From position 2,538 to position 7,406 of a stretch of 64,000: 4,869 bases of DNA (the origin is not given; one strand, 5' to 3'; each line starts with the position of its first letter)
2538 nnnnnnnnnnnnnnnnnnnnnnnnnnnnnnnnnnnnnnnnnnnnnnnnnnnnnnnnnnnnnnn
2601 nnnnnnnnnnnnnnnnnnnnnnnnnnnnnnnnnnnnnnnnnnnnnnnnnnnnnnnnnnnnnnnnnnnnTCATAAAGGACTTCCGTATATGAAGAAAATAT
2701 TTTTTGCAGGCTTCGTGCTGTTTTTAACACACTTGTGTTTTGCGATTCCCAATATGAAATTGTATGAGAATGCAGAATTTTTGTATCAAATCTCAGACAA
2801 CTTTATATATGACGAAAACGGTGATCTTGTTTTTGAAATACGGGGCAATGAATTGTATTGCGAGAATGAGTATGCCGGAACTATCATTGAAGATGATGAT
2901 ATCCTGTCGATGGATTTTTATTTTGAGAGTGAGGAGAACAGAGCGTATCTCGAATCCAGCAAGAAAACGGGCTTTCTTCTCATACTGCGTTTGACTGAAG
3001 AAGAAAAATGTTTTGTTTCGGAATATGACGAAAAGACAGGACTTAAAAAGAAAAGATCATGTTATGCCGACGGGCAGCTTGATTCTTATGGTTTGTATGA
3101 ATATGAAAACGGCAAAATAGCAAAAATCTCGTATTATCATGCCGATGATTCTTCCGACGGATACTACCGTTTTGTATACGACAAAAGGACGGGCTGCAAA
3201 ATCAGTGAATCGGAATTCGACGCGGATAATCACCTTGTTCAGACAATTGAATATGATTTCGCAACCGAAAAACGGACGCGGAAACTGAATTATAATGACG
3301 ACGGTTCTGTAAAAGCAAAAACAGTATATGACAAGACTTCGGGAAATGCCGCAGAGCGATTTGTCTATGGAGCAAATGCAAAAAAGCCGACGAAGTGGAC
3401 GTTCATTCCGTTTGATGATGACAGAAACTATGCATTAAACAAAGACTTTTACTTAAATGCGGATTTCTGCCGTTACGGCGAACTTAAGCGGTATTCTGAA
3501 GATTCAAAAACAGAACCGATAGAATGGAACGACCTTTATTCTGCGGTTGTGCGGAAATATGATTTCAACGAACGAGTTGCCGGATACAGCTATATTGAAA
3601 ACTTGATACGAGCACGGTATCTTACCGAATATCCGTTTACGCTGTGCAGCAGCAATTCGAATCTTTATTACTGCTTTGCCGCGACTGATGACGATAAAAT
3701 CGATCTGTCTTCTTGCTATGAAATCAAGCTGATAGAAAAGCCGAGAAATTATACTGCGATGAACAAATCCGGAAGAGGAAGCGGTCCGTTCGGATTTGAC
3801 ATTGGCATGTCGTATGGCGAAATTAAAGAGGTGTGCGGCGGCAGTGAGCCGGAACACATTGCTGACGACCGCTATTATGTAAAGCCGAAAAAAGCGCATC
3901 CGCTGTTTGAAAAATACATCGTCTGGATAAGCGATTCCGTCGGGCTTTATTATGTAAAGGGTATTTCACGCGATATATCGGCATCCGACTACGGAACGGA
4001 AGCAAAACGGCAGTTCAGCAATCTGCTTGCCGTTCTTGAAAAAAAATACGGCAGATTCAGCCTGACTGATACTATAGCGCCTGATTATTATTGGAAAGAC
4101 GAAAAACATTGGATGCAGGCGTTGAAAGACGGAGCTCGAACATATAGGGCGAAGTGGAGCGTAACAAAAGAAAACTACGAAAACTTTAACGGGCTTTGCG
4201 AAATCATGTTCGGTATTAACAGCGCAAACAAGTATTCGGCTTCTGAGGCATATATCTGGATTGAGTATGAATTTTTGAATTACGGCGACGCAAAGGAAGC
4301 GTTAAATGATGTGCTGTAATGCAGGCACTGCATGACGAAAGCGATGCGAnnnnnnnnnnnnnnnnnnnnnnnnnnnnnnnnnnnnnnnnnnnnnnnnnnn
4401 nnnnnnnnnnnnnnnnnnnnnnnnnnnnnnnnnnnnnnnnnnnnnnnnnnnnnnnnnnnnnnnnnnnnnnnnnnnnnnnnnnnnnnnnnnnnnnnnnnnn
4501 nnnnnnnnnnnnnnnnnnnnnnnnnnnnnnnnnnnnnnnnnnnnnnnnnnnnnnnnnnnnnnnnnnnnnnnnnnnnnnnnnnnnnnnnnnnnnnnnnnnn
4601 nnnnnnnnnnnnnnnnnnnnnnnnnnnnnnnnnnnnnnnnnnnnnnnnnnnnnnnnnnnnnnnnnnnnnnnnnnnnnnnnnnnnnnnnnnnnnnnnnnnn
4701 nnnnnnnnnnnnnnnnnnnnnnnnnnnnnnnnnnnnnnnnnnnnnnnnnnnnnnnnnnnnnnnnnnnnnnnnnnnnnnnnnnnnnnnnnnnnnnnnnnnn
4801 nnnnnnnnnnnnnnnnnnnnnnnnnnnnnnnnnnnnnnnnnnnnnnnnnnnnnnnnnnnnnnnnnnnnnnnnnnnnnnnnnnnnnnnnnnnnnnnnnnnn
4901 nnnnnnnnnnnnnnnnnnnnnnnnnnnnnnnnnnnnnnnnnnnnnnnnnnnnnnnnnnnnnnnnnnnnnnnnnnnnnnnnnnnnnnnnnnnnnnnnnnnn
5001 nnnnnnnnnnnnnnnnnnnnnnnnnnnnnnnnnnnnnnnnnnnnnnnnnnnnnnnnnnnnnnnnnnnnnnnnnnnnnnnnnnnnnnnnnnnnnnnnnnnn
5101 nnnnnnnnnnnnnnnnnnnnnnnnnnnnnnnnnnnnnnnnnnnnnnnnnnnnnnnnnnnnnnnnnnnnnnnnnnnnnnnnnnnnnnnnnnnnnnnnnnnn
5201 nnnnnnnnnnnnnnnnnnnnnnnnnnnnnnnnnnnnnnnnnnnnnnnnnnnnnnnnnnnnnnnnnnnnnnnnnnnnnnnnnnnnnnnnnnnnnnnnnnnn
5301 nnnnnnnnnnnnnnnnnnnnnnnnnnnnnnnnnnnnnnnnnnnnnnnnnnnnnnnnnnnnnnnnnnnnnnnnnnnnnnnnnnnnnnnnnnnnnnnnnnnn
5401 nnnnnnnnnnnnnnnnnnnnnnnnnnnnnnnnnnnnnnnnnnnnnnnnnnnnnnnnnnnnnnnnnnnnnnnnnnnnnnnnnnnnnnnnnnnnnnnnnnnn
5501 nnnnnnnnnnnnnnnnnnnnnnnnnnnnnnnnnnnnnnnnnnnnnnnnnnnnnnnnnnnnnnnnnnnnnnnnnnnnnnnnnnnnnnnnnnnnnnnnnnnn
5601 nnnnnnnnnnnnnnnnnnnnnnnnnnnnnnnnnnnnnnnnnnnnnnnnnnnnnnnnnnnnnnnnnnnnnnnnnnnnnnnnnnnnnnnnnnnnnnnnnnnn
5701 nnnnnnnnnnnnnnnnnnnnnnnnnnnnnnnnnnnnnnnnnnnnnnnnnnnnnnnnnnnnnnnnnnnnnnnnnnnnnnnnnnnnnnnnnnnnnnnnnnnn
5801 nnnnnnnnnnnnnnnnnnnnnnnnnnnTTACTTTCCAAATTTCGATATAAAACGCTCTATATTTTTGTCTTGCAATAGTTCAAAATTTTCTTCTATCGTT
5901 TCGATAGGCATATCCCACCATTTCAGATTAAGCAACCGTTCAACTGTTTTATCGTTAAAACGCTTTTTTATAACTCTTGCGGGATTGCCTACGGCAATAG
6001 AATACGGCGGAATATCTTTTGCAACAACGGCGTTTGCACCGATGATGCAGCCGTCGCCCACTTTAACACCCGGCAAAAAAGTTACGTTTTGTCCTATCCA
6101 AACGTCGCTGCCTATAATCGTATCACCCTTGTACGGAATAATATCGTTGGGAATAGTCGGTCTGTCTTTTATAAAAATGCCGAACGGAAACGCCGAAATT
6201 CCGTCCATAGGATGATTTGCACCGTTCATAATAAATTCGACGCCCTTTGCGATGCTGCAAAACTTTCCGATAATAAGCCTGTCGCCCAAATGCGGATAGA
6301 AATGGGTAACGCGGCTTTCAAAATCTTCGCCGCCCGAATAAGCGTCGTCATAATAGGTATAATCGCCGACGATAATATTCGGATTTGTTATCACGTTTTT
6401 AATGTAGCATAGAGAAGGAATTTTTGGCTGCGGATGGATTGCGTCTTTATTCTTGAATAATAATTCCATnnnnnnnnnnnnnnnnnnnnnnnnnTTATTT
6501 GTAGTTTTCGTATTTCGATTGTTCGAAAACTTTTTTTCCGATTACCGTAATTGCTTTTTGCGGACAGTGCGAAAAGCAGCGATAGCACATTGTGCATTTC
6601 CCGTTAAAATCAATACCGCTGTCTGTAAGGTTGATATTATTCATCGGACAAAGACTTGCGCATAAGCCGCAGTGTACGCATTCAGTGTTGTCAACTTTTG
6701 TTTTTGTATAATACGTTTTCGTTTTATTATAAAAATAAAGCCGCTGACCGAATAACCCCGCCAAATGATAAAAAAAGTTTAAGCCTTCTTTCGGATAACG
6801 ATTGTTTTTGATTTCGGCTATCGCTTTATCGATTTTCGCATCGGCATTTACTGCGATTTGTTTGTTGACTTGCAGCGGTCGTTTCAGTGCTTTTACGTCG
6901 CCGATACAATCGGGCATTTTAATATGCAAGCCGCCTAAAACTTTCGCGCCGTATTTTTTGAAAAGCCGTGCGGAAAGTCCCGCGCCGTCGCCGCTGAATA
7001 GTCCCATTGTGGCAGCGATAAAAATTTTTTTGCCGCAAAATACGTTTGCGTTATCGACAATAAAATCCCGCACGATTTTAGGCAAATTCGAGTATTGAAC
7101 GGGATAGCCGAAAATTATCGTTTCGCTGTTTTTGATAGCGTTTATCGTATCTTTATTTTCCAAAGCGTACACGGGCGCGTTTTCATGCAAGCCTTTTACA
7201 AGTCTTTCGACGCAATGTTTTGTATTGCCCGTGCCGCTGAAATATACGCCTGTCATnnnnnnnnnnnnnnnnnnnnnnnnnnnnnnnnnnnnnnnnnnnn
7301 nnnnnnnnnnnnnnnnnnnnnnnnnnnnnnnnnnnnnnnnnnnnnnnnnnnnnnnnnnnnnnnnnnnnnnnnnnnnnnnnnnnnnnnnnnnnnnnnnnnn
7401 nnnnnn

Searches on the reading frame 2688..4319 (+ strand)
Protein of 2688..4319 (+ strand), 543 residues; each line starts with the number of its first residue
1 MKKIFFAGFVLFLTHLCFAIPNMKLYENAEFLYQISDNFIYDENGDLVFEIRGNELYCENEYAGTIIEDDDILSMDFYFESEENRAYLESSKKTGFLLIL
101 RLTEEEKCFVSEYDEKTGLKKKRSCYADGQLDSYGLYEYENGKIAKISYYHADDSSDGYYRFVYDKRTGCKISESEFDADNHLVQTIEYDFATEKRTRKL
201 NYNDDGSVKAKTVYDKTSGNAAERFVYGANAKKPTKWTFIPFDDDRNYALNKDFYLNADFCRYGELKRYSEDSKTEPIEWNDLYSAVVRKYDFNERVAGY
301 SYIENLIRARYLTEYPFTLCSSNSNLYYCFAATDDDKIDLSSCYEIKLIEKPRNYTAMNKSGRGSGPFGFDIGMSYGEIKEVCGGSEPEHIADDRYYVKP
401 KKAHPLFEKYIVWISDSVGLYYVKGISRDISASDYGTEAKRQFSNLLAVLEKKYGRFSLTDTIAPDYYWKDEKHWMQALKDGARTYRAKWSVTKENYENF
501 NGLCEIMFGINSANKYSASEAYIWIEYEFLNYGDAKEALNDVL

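Call 84: search_protein_families(library=pfam, proteins=[window:2688-4319:+], max_evalue=0.001)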
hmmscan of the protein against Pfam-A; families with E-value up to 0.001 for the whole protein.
window:2688-4319:+ (543 aa): 1 family
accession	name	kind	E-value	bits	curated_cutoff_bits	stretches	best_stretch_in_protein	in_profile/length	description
PF11178.13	DUF2963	-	0.00019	21.2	22.6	0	186-220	11-46/52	Protein of unknown function (DUF2963)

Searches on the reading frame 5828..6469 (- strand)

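Call 84: search_protein_families(library=pfam, proteins=[window:5828-6469:-], max_evalue=0.001)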
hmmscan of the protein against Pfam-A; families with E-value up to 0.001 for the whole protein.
window:5828-6469:- (213 aa): 2 families
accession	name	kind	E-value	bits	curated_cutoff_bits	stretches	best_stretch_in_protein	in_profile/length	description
PF00132.30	Hexapep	-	1.8e-15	56.3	27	1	116-151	1-36/36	Bacterial transferase hexapeptide (six repeats)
PF14602.12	Hexapep_2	-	1.7e-07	31.2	27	1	117-149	2-32/34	Hexapeptide repeat of succinyl-transferase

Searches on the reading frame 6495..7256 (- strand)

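Call 84: search_protein_families(library=pfam, proteins=[window:6495-7256:-], max_evalue=0.001)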
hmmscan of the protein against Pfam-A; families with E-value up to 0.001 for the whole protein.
window:6495-7256:- (253 aa): 13 families
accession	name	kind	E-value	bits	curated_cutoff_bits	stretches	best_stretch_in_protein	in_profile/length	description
PF00037.32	Fer4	-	8.1e-11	41.7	21.1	2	187-208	2-23/24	4Fe-4S binding domain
PF12724.12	Flavodoxin_5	-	3.9e-08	34.2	27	1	4-85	3-85/145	Flavodoxin domain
PF12838.12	Fer4_7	-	4.3e-08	33.9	27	2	193-235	2-52/52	4Fe-4S dicluster domain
PF13187.11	Fer4_9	-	1.3e-07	31.9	27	1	192-236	1-52/52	4Fe-4S dicluster domain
PF14697.11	Fer4_21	-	1.7e-07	31.7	35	1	184-209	32-58/59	4Fe-4S dicluster domain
PF13484.11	Fer4_16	-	7e-07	30.4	30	0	220-251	1-31/66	4Fe-4S double cluster binding domain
PF13237.11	Fer4_10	-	1.8e-06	28.2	25.5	1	187-232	3-53/53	4Fe-4S dicluster domain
PF12837.12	Fer4_6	-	7.5e-06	26.1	25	0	187-207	3-23/24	4Fe-4S binding domain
PF12641.12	Flavodoxin_3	-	1.7e-05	25.1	27.5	1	4-87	3-80/160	Flavodoxin domain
PF12797.12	Fer4_2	-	2e-05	24.7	24.5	0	187-204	4-21/22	4Fe-4S binding domain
PF25160.1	LdpA_Fe-S-bd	-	2.2e-05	24.6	27.6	0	185-210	20-45/49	LdpA Fe-S cluster-binding domain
PF13534.11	Fer4_17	-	3.6e-05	24.7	22.2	0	189-206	42-59/61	4Fe-4S dicluster domain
PF12798.12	Fer4_3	-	4.4e-05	24.4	27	0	193-206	1-14/15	4Fe-4S binding domain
